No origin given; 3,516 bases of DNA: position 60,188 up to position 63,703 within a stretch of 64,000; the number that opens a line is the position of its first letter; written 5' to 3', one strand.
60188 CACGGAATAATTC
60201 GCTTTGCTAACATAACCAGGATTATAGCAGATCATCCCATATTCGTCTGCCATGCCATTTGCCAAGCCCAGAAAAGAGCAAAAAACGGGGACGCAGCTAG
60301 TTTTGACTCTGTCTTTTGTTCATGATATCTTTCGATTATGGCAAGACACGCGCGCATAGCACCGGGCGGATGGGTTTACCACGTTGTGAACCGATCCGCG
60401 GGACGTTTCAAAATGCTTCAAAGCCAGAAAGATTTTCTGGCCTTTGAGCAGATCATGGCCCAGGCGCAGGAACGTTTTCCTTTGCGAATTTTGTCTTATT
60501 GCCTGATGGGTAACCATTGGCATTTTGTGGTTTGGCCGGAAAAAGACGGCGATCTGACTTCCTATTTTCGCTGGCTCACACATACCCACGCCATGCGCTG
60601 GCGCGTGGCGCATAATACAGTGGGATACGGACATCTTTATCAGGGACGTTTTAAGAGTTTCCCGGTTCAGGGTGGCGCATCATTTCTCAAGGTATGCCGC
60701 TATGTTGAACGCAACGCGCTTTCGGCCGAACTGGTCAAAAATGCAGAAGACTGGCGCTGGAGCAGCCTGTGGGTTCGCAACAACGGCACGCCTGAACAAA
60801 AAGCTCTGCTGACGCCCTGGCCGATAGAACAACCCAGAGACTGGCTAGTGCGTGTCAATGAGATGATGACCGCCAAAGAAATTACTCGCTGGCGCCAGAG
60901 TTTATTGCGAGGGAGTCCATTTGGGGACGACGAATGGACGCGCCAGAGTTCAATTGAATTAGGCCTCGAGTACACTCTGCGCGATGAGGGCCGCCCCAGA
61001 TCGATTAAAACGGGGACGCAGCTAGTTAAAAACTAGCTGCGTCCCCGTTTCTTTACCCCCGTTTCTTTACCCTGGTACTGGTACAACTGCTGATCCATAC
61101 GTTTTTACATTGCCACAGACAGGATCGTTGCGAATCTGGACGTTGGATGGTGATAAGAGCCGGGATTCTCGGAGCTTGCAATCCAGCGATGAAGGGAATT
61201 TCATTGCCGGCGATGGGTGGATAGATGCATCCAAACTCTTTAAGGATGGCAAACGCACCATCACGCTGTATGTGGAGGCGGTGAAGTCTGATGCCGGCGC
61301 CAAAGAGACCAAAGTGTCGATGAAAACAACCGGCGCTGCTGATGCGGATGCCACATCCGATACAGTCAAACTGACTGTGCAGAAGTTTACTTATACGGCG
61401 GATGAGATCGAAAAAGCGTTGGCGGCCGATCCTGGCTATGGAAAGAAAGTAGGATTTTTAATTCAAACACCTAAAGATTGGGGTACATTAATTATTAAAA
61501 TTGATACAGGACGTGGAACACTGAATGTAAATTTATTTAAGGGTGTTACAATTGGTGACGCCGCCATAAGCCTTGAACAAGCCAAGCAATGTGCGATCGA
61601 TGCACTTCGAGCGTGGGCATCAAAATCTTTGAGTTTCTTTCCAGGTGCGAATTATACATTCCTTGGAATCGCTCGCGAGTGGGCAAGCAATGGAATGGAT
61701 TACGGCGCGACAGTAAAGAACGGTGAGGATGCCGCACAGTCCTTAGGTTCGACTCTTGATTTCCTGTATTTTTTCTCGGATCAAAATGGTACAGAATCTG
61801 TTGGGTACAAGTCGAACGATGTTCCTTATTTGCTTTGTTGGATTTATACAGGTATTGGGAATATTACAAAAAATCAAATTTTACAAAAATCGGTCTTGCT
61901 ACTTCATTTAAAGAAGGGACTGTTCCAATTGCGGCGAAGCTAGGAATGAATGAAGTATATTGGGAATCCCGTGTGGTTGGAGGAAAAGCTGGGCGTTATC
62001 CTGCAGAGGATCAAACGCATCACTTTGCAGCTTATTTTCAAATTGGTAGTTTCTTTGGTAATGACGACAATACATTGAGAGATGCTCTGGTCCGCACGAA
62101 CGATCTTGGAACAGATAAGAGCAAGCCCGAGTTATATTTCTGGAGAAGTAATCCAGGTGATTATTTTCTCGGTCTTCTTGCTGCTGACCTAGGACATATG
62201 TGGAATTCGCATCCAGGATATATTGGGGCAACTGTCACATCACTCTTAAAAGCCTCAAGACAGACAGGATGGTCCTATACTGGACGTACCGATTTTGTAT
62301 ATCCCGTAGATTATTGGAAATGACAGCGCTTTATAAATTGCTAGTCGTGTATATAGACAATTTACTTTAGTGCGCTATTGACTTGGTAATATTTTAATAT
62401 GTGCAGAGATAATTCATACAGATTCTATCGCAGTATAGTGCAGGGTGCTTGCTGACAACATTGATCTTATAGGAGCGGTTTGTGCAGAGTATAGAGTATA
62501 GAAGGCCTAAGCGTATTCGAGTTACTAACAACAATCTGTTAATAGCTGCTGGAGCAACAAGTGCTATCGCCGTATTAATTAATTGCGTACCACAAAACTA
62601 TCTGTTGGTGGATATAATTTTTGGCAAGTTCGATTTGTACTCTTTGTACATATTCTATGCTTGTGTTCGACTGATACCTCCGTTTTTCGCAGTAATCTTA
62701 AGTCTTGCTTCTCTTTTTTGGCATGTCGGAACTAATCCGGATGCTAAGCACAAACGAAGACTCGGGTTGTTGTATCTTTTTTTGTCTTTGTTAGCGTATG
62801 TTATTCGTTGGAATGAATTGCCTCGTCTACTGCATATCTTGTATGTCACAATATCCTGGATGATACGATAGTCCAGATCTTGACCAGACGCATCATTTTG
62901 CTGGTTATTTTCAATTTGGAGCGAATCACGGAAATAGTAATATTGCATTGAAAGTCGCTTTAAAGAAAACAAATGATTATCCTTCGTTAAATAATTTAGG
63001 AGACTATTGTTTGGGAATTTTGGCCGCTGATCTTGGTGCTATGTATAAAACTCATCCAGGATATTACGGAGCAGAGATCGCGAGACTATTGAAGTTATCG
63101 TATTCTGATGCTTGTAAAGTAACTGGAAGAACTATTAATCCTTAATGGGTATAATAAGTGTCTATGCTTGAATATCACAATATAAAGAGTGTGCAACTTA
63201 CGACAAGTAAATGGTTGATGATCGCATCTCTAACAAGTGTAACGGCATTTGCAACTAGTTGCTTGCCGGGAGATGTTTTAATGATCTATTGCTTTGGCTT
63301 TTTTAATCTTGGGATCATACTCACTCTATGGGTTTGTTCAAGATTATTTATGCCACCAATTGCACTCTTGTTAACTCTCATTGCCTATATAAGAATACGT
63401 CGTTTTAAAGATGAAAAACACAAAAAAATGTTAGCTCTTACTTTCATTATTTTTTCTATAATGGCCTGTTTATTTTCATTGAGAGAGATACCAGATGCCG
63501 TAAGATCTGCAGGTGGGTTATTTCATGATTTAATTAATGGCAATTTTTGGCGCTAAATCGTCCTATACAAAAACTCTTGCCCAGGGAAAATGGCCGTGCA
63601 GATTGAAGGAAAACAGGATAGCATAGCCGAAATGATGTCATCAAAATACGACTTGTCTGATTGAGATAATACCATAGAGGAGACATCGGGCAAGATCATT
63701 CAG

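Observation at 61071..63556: Polymorphic-toxin-like locus: toxin C-terminal domain + 3-TM immunity candidate, then a displaced orphan C-terminal fragment + second immunity paralog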

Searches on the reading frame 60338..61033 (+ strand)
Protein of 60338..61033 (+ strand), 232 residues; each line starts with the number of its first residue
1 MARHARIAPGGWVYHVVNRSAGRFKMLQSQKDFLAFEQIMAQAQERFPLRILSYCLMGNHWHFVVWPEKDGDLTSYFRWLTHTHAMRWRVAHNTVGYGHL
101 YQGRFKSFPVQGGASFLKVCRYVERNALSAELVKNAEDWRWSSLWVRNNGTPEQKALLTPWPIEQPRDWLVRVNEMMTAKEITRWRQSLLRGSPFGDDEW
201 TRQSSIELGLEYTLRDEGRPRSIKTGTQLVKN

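Call 7: search_protein_families(library=pfam, max_evalue=1, proteins=[window:60338-61033:+])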
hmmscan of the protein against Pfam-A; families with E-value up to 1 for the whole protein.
window:60338-61033:+ (232 aa): 1 family
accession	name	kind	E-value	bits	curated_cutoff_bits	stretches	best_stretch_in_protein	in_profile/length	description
PF01797.21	Y1_Tnp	-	3.1e-13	50.3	23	1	14-126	7-121/121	Transposase IS200 like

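Call 47: search_protein_families(library=ncbifam, max_evalue=1, proteins=[window:60338-61033:+])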
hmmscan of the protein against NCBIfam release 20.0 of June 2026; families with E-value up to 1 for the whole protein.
window:60338-61033:+ (232 aa): 1 family
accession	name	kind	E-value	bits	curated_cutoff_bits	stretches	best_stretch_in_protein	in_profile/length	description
NF047646.1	REP_Tyr_transpos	equivalog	6.1e-13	48.9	80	1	10-142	8-146/146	REP-associated tyrosine transposase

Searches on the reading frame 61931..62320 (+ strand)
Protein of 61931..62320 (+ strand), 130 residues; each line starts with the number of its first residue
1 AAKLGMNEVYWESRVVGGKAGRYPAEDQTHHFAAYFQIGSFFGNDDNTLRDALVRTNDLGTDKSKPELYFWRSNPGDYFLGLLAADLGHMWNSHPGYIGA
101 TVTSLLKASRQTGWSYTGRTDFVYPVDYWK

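Call 57: find_encoding_contigs(protein=window:61946-62320:+, flank=10000)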
Protein window:61946-62320:+ (125 aa): 3 contigs read that carry it; 2 places shown.
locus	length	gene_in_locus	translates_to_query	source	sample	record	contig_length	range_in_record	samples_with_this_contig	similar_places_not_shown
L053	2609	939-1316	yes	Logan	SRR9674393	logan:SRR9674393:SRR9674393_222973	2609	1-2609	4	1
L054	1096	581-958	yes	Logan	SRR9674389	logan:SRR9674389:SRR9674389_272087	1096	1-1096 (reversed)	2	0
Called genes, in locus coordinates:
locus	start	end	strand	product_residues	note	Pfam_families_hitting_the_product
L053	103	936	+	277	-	-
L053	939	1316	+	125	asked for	-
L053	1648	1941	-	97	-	-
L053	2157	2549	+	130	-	-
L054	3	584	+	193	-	?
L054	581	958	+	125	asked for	-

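Call 85: search_dna_similar(query=window:61931-62320:+, collection=phages, mode=protein, max_evalue=10, max_rows=10)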
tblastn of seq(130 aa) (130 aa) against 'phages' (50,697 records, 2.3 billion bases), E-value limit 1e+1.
Records with a match: 17; places in all: 17; records where one place covers at least 80% of the query: 0.
Best place of each record, by identity: <60% 17.
By first word of the organism name: Escherichia 16; Salmonella 1.
By host as written in the record: Escherichia coli 9; Escherichia coli O153 3; Escherichia coli K-12 MG1655 2; Escherichia coli ATCC 11303 2; Salmonella enterica 1.
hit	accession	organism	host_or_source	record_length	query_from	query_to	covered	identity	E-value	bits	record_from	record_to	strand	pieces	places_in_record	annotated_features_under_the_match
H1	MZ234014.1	Escherichia phage vB_EcoS-101114B2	Escherichia coli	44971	16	48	25%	48.5%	3e+0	33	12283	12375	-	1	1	major capsid protein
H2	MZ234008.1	Escherichia phage vB_EcoS-22664B1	Escherichia coli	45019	16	48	25%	48.5%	3e+0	33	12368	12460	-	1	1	major capsid protein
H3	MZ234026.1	Escherichia phage vB_EcoS-CHD2B1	Escherichia coli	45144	16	48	25%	48.5%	3e+0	33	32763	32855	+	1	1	major capsid protein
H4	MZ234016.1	Escherichia phage vB_EcoS-101114BS4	Escherichia coli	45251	16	48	25%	48.5%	3e+0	33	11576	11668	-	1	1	major capsid protein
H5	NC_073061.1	Escherichia phage vB_EcoS-101114BS4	Escherichia coli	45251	16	48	25%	48.5%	3e+0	33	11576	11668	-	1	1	major capsid protein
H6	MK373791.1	Escherichia phage vB_EcoS_WFI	Escherichia coli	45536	16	48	25%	48.5%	3e+0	33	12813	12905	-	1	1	hypothetical protein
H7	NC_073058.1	Escherichia phage vB_EcoS_WFI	Escherichia coli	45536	16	48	25%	48.5%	3e+0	33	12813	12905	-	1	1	hypothetical protein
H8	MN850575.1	Escherichia phage rolling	Escherichia coli K-12 MG1655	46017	16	48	25%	48.5%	6e+0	32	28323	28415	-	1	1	structural protein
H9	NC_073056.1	Escherichia phage rolling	Escherichia coli K-12 MG1655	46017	16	48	25%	48.5%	6e+0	32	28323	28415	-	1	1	structural protein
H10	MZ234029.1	Escherichia phage vB_EcoS-CHD5UKE2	Escherichia coli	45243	16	48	25%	48.5%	8e+0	32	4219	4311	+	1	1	major capsid protein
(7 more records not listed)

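Call 86: search_dna_similar(query=window:61931-62320:+, collection=plasmids, mode=protein, max_evalue=10, max_rows=10)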
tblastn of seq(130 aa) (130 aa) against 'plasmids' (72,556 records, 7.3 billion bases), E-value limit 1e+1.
Records with a match: 1; places in all: 1; records where one place covers at least 80% of the query: 0.
Best place of each record, by identity: <60% 1.
By first word of the organism name: Acidisarcina 1.
By predicted mobility (MOB-suite, as given by PLSDB): non-mobilizable 1.
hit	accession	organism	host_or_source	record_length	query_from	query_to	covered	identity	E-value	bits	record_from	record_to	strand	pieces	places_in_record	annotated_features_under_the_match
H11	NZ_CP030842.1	Acidisarcina polymorpha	cell culture,pine forest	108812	25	95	55%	33.3%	4e-1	37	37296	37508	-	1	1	sensor histidine kinase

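Call 87: get_annotated_region(hit=H11, flank=5000)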
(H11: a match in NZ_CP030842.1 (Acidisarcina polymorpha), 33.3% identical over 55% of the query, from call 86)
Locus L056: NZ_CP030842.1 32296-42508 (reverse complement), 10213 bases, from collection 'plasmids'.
description: Acidisarcina polymorpha strain SBC82 plasmid pACPOL2, complete sequence
organism: Acidisarcina polymorpha (NCBI taxid 2211140)
taxonomy: Bacteria; Acidobacteriota; Terriglobia; Terriglobales; Acidobacteriaceae; Acidisarcina; Acidisarcina polymorpha
host: -; source: cell culture,pine forest; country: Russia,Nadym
typing (MOB-suite, as given by PLSDB): non-mobilizable
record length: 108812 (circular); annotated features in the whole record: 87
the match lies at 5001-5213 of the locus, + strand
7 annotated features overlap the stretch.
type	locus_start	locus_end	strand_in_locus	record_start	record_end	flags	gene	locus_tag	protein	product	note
CDS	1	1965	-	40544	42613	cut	-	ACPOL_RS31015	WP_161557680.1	glycosyl hydrolase family 28 protein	GO:0005975 - carbohydrate metabolic process [Evidence IEA]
CDS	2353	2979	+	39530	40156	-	-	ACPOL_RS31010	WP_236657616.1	response regulator transcription factor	GO:0000160 - phosphorelay signal transduction system [Evidence IEA]; GO:0006355 - regulation of DNA-templated ...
CDS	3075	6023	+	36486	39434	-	-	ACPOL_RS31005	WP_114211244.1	sensor histidine kinase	-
CDS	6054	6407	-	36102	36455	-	-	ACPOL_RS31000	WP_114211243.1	response regulator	GO:0000160 - phosphorelay signal transduction system [Evidence IEA]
CDS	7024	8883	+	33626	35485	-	-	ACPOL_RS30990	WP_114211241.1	ABC transporter ATP-binding protein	-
CDS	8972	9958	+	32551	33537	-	-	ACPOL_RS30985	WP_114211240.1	phospholipase D-like domain-containing protein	-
CDS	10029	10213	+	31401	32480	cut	-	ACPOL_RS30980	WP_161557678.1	DUF481 domain-containing protein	-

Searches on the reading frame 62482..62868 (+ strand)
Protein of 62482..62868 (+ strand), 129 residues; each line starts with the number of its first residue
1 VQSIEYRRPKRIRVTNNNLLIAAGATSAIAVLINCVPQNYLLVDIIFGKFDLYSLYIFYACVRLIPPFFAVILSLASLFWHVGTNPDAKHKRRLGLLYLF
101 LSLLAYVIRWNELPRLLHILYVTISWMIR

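Call 7: search_protein_families(library=pfam, max_evalue=1, proteins=[window:62482-62868:+])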
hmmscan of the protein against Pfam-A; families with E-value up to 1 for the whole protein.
window:62482-62868:+ (129 aa): 0 families

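Call 47: search_protein_families(library=ncbifam, max_evalue=1, proteins=[window:62482-62868:+])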
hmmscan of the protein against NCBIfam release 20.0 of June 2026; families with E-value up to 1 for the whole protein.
window:62482-62868:+ (129 aa): 0 families

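Call 53: find_homologous_proteins(query=A4, max_evalue=0.01)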
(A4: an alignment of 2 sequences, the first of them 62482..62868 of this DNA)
Query A4 (2 sequences) (129 aa, profile of the alignment): 2 proteins with E <= 0.01 among 506 candidates.
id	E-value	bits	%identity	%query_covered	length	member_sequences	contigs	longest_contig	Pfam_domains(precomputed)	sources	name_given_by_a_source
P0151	1.2e-63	231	100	100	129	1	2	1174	-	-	-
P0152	8.2e-43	164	31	53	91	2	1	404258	-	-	-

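Call 54: find_encoding_contigs(protein=P0151, flank=10000)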
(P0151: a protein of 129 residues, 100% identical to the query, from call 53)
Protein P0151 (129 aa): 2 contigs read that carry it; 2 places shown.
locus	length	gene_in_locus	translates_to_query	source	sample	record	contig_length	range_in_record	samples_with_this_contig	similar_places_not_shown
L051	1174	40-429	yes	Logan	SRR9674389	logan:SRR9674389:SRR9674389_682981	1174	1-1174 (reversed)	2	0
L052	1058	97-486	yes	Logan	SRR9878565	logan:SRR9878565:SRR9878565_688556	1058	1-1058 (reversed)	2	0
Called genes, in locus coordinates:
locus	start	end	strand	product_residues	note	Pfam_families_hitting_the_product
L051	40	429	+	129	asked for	-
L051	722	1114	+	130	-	-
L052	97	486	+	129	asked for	-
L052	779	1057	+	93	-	?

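Call 55: find_encoding_contigs(protein=P0152, flank=10000)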
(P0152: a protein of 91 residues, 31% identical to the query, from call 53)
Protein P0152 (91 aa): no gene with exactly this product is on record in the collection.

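Call 82: search_protein_families(library=phrogs, max_evalue=0.01, proteins=[window:62482-62868:+])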
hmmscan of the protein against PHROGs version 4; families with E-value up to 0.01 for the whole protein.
window:62482-62868:+ (129 aa): 0 families

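Call 83: search_protein_families(library=padloc, max_evalue=0.01, proteins=[window:62482-62868:+])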
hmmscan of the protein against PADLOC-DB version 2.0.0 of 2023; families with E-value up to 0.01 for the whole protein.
window:62482-62868:+ (129 aa): 0 families

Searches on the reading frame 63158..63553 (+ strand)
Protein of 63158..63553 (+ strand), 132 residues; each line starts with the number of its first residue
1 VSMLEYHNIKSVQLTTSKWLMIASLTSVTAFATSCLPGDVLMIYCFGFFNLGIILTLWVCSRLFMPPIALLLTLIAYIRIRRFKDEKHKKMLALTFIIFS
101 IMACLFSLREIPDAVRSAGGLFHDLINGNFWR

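Call 7: search_protein_families(library=pfam, max_evalue=1, proteins=[window:63158-63553:+])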
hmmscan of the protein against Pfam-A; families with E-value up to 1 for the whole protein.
window:63158-63553:+ (132 aa): 3 families
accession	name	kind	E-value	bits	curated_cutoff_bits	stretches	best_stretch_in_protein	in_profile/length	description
PF14150.11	YesK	-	0.001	19.7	25.2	1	68-108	8-48/81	YesK-like protein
PF13828.11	DUF4190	-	0.054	13.7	35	1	57-105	12-57/62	Domain of unknown function (DUF4190)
PF07178.16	TraL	-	0.12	13.2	24.4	1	68-113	39-83/90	TraL protein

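Call 12: find_encoding_contigs(protein=window:63158-63553:+, flank=10000)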
Protein window:63158-63553:+ (132 aa): no gene with exactly this product is on record in the collection.

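Call 47: search_protein_families(library=ncbifam, max_evalue=1, proteins=[window:63158-63553:+])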
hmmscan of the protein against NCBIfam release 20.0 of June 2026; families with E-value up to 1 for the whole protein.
window:63158-63553:+ (132 aa): 1 family
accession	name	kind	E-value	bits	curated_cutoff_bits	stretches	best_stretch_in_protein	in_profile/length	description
TIGR02762.1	TraL_TIGR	equivalog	0.18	12.5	30.95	1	64-114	37-89/95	type IV conjugative transfer system protein TraL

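Call 82: search_protein_families(library=phrogs, max_evalue=0.01, proteins=[window:63158-63553:+])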
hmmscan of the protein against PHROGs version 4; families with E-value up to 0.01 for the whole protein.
window:63158-63553:+ (132 aa): 0 families

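Call 83: search_protein_families(library=padloc, max_evalue=0.01, proteins=[window:63158-63553:+])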
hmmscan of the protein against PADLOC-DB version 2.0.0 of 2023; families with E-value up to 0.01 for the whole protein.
window:63158-63553:+ (132 aa): 0 families
